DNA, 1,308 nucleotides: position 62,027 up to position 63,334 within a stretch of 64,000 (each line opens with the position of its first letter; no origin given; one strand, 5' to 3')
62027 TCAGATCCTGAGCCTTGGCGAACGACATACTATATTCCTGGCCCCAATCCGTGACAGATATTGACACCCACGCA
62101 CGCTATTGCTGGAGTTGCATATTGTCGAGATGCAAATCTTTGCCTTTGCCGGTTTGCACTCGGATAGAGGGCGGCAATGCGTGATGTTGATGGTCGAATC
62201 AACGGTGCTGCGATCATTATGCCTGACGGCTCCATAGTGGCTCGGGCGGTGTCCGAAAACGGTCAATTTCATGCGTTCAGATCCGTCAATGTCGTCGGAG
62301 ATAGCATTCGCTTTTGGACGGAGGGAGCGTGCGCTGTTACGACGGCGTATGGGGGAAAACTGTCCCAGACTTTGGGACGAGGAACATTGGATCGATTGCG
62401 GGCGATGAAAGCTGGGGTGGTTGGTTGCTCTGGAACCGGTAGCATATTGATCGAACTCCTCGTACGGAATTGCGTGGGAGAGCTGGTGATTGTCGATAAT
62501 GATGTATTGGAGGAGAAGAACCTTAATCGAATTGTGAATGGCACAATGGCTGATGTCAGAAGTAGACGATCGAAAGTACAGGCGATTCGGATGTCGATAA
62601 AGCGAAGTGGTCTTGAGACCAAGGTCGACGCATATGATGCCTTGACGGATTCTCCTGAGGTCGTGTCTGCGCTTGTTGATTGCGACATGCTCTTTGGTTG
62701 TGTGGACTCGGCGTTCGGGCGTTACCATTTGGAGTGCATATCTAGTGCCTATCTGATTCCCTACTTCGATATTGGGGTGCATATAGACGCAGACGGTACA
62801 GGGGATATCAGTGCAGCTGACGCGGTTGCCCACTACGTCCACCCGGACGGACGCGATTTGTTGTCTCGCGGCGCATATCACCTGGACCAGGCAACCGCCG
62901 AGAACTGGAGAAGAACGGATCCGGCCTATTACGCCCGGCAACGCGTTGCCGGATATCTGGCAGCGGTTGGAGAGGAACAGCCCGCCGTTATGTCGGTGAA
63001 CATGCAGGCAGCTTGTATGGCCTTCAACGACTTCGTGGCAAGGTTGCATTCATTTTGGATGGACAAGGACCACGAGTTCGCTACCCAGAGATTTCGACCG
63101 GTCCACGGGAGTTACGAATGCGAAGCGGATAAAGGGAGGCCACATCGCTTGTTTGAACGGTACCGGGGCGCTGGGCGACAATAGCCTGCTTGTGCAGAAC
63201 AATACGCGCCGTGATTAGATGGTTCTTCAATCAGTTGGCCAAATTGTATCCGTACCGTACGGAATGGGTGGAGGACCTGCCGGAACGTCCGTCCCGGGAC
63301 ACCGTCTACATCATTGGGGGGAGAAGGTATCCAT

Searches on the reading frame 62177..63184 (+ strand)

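Call 3: search_protein_families(library=pfam, proteins=[window:62177-63184:+], max_evalue=0.01)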
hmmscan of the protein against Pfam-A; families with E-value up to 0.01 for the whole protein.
window:62177-63184:+ (335 aa): 1 family
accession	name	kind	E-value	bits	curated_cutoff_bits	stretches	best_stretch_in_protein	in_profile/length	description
PF00899.27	ThiF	-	7.9e-20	71.5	28.1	1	64-201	8-143/238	ThiF family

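Call 4: search_protein_families(library=padloc, proteins=[window:62177-63184:+], max_evalue=0.01)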
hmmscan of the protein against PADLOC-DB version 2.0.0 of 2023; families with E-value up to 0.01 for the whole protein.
window:62177-63184:+ (335 aa): 31 families (the best 25 are shown)
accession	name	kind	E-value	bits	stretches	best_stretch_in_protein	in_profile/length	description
PDLC00850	E1-E2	-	3.3e-11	40.3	1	68-173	308-410/566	E1-E2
PDLC00829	E1-E2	-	9.6e-10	36.1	1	71-180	166-274/426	E1-E2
PDLC00856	E1-E2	-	7.7e-09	32.6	1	70-156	316-399/573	E1-E2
PDLC00848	E1-E2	-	1e-08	32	1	67-155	364-450/607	E1-E2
PDLC00840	E1-E2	-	2.1e-08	31.7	1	70-172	207-309/458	E1-E2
PDLC00828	E1-E2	-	2.5e-08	31.6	1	64-173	163-271/431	E1-E2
PDLC00844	E1-E2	-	2.5e-08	31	1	73-173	273-372/489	E1-E2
PDLC00855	E1-E2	-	2.7e-08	31.3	1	71-153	297-376/579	E1-E2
PDLC00836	E1-E2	-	6.6e-08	29.6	1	70-139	335-401/602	E1-E2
PDLC00837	E1-E2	-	6.9e-08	29.7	1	71-154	320-404/593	E1-E2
PDLC00830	E1-E2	-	9e-08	28.8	1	73-175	307-406/551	E1-E2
PDLC00832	E1-E2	-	9.3e-08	28.7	1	70-156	332-415/588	E1-E2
PDLC00839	E1-E2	-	9.7e-08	28.7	1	66-133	359-426/602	E1-E2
PDLC00851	E1-E2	-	2.5e-07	27.9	1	69-157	233-318/491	E1-E2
PDLC00835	E1-E2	-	8.1e-07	25.7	1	74-189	371-484/778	E1-E2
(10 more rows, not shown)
